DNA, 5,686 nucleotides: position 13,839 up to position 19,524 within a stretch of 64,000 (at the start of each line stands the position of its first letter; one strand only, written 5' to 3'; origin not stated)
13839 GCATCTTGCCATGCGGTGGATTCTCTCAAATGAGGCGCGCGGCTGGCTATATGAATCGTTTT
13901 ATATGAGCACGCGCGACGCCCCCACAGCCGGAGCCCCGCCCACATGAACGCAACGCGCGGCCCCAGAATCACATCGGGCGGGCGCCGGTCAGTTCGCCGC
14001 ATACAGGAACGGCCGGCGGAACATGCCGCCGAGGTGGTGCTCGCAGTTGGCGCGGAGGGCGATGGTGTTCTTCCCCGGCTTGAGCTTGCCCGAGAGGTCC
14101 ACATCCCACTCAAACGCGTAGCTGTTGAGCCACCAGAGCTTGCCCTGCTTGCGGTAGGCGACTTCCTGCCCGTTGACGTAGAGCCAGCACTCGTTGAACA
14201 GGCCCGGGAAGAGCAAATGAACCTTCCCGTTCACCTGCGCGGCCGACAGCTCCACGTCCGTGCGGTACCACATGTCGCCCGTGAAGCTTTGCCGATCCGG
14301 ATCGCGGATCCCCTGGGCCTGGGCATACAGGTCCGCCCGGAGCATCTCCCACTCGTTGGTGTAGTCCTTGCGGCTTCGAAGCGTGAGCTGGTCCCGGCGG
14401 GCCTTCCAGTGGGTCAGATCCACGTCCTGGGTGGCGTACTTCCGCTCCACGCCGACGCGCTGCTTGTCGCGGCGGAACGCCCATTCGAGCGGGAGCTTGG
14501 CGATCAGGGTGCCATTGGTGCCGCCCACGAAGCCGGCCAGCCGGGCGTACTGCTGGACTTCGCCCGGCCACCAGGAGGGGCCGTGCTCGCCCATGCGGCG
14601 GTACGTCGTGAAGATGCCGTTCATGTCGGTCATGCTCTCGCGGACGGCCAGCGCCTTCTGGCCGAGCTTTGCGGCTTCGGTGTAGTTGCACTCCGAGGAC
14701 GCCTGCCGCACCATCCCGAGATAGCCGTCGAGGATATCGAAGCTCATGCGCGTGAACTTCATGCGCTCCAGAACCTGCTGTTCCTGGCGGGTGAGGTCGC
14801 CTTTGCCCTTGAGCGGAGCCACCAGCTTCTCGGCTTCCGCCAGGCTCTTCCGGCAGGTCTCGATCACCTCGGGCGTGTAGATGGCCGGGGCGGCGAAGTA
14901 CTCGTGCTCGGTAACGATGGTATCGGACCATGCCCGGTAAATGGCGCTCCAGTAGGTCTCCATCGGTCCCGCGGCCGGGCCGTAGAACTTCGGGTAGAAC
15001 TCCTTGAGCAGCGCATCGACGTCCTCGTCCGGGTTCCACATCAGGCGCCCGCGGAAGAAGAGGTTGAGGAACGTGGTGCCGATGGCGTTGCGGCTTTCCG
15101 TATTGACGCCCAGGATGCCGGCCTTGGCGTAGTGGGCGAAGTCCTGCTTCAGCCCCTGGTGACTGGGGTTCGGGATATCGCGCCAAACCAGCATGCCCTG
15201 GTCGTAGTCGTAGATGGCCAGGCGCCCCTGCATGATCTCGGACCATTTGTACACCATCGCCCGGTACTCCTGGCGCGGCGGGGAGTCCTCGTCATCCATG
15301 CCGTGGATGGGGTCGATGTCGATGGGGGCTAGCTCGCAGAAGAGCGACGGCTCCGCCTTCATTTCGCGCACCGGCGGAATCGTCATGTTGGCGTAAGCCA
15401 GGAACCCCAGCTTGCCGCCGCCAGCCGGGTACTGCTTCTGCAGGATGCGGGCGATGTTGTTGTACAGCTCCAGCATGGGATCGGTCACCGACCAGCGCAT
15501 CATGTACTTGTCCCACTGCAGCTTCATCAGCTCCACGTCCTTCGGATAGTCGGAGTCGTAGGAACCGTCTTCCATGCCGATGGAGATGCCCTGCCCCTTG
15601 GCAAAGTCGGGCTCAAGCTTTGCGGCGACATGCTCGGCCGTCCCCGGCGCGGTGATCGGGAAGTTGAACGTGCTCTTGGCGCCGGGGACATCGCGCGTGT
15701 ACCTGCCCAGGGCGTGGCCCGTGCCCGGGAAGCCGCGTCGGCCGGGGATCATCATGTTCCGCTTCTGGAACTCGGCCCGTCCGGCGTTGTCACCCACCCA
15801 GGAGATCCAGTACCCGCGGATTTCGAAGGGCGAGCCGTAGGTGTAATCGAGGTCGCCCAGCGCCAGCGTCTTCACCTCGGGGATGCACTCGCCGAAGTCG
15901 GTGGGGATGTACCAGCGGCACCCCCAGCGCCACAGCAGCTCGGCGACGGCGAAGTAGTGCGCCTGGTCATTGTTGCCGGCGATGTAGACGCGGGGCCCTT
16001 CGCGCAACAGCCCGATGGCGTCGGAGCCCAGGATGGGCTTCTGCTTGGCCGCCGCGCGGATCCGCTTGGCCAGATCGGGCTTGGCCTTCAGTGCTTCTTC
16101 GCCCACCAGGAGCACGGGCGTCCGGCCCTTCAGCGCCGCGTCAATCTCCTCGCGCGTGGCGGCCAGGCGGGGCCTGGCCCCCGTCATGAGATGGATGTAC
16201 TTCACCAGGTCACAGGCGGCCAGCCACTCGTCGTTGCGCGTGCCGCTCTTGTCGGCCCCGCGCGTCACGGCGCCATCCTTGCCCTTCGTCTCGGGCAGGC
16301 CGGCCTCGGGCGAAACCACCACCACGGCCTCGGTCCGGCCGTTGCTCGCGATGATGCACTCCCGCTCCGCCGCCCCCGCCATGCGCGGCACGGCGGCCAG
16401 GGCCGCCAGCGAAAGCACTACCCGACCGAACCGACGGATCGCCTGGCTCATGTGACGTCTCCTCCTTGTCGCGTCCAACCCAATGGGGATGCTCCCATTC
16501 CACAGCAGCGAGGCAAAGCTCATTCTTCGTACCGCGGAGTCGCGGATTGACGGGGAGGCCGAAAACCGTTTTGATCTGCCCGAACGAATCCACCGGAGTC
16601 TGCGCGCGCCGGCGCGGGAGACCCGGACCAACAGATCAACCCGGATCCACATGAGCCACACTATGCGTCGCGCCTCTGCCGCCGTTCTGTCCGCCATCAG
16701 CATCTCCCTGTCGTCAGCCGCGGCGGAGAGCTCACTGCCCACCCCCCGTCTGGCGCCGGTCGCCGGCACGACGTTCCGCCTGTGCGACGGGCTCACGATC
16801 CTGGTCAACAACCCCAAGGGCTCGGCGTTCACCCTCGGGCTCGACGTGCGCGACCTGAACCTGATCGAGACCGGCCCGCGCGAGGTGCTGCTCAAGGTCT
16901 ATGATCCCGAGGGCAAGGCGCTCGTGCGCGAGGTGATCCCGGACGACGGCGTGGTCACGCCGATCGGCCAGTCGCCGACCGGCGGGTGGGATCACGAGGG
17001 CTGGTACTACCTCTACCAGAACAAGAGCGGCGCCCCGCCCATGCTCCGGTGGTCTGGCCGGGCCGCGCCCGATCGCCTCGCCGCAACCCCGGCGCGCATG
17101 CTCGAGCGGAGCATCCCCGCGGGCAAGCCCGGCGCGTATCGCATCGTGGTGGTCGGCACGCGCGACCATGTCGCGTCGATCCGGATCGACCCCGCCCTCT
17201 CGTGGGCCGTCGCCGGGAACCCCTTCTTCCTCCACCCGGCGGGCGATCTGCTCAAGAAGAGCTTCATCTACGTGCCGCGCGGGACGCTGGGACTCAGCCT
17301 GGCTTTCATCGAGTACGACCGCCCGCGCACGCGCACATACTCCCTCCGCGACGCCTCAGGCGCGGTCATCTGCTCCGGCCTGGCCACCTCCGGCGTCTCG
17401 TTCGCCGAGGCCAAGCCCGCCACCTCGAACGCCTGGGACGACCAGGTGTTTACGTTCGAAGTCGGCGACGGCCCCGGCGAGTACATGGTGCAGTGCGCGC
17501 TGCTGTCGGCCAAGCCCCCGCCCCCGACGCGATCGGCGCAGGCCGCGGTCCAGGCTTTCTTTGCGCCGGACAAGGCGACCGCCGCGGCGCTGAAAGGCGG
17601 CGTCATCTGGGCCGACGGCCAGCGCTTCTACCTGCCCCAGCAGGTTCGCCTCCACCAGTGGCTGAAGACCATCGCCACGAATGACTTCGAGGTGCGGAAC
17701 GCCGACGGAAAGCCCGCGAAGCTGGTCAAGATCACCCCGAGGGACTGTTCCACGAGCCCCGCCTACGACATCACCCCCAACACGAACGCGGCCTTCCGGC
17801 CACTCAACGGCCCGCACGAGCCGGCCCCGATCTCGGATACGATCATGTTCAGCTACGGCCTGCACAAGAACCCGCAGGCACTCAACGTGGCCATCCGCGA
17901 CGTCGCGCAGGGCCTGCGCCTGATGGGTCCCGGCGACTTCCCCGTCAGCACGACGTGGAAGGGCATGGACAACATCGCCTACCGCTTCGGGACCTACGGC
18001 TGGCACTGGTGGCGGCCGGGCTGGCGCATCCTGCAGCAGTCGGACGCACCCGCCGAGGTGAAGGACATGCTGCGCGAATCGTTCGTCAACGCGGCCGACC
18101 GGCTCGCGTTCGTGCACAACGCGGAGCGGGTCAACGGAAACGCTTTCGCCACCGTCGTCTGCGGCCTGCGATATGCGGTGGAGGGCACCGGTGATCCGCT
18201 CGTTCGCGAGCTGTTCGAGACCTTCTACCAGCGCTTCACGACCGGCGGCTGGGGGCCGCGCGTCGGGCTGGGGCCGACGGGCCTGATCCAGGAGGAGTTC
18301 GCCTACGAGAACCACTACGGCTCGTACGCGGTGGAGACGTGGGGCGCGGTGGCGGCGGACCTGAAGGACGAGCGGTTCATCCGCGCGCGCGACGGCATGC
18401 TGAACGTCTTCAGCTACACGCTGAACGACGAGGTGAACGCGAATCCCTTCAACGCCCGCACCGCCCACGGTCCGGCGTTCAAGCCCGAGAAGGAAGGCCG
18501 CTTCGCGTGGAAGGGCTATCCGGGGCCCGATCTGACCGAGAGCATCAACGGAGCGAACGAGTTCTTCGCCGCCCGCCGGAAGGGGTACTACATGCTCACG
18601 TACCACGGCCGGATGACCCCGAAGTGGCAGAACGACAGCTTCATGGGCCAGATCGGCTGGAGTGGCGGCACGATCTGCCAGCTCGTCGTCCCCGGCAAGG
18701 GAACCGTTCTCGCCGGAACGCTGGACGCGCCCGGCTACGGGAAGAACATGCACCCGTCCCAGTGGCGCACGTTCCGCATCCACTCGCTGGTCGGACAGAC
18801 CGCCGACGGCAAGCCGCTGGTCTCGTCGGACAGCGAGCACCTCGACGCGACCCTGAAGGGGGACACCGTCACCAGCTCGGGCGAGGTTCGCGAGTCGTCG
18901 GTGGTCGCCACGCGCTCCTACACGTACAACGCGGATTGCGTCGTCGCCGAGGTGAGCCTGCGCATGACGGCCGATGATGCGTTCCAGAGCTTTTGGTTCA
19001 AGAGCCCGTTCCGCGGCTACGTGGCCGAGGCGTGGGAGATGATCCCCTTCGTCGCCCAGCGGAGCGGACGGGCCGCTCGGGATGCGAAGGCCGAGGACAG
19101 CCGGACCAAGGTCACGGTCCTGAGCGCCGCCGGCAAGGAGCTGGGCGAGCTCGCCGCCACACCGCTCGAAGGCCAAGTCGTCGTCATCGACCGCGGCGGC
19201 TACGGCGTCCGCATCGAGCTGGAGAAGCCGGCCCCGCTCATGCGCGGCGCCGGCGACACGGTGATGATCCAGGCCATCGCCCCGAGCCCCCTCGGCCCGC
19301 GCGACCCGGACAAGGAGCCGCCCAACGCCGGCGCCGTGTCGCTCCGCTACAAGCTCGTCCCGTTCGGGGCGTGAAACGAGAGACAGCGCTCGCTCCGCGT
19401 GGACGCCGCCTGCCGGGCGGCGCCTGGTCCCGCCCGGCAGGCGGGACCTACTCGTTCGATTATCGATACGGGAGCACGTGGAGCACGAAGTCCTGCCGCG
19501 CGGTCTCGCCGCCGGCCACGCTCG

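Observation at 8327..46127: Expanded DUF4838-like family (3 paralogs) co-localised with a second paralogous family of ~860-910 aa secreted proteins of unknown function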

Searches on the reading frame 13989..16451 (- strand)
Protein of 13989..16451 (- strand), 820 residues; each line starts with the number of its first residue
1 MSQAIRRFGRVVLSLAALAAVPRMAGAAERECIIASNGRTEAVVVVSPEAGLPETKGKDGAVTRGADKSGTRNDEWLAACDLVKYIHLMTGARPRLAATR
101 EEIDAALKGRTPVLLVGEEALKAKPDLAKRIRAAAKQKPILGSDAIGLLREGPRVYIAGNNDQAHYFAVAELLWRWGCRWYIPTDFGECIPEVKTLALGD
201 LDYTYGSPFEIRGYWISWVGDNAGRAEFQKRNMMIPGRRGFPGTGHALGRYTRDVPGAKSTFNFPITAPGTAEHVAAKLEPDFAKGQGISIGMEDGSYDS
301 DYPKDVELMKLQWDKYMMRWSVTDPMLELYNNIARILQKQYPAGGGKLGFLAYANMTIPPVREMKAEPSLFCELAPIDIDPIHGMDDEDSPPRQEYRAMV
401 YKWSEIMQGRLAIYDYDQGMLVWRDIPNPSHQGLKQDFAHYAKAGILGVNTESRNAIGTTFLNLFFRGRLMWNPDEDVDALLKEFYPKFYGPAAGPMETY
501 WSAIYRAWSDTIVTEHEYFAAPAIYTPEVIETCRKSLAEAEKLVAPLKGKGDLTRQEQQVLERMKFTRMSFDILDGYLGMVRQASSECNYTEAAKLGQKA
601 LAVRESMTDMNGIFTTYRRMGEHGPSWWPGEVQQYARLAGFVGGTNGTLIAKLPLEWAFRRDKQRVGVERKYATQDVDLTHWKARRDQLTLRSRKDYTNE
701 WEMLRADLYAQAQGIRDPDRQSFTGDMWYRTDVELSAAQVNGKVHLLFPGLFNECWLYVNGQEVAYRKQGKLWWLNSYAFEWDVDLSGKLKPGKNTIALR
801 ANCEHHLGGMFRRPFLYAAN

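Call 4: search_protein_families(library=pfam, proteins=[window:13989-16451:-], max_evalue=0.1)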
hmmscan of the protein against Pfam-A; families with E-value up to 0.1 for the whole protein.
window:13989-16451:- (820 aa): 3 families
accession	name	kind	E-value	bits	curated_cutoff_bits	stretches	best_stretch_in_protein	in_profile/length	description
PF16126.11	DUF4838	-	1.2e-23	84.2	26.6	1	256-497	86-319/325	Domain of unknown function (DUF4838)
PF02837.24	Glyco_hydro_2_N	-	2.6e-07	31.2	28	1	652-799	3-131/169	Glycosyl hydrolases family 2, sugar binding domain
PF22666.2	Glyco_hydro_2_N2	-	0.0017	18.8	27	1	726-802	49-118/167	Glycosyl hydrolase 2 galactose-binding domain-like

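Call 28: search_protein_families(library=ncbifam, proteins=[window:13989-16451:-], max_evalue=0.01)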
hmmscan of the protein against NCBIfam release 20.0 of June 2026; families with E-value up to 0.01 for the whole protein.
window:13989-16451:- (820 aa): 3 families
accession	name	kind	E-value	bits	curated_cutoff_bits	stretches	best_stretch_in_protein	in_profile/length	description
NF041462.1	GalA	equivalog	0.00021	19.6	900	1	694-805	52-155/763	beta-galactosidase GalA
NF041463.1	GalB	equivalog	0.00073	17.4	900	1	719-803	128-205/869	beta-galactosidase GalB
NF049890.1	Bet1-4galacdseBT4151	equivalog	0.0037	15.2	1500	1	721-801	103-175/952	exo-beta-1,4-galactosidase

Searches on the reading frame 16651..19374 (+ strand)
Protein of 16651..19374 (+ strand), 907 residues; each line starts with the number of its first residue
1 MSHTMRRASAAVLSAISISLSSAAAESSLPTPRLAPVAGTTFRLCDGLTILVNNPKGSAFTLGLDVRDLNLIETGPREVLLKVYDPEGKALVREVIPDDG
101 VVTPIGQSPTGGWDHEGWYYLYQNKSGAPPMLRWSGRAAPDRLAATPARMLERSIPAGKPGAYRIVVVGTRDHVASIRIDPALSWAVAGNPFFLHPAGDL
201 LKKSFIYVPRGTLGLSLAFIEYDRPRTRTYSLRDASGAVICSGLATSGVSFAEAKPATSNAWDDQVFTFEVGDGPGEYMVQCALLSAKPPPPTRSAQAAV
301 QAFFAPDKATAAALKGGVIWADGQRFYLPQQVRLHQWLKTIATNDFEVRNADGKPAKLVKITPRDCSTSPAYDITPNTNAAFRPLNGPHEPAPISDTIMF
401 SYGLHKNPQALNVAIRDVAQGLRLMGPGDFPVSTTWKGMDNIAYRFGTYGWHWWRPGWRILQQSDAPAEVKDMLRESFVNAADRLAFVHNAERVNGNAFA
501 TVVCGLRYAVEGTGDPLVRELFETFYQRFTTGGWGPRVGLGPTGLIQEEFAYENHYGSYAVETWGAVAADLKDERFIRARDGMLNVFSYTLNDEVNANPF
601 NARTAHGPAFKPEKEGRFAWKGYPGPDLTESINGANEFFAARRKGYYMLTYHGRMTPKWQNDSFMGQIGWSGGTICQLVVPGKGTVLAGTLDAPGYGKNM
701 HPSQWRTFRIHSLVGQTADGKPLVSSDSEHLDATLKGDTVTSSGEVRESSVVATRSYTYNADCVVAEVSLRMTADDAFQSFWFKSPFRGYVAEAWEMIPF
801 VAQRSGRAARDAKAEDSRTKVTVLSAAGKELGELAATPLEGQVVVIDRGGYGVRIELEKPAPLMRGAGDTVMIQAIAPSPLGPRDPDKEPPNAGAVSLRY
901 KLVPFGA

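Call 4: search_protein_families(library=pfam, proteins=[window:16651-19374:+], max_evalue=0.1)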
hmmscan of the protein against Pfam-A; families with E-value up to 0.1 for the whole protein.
window:16651-19374:+ (907 aa): 0 families

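Call 28: search_protein_families(library=ncbifam, proteins=[window:16651-19374:+], max_evalue=0.01)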
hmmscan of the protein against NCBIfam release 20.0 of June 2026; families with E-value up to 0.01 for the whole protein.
window:16651-19374:+ (907 aa): 0 families

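Call 54: list_cluster_members(proteins=[P0001, window:16651-19374:+, window:40088-42643:-])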
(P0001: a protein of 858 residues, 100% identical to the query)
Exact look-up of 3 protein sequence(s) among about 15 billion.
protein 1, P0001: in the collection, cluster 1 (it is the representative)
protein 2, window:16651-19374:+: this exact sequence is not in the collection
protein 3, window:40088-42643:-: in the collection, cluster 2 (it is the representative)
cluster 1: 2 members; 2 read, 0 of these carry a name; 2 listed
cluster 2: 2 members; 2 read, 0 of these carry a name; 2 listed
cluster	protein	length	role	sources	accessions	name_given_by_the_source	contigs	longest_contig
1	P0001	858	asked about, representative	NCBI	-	-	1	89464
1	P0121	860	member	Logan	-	-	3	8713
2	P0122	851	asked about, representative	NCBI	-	-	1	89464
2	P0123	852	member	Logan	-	-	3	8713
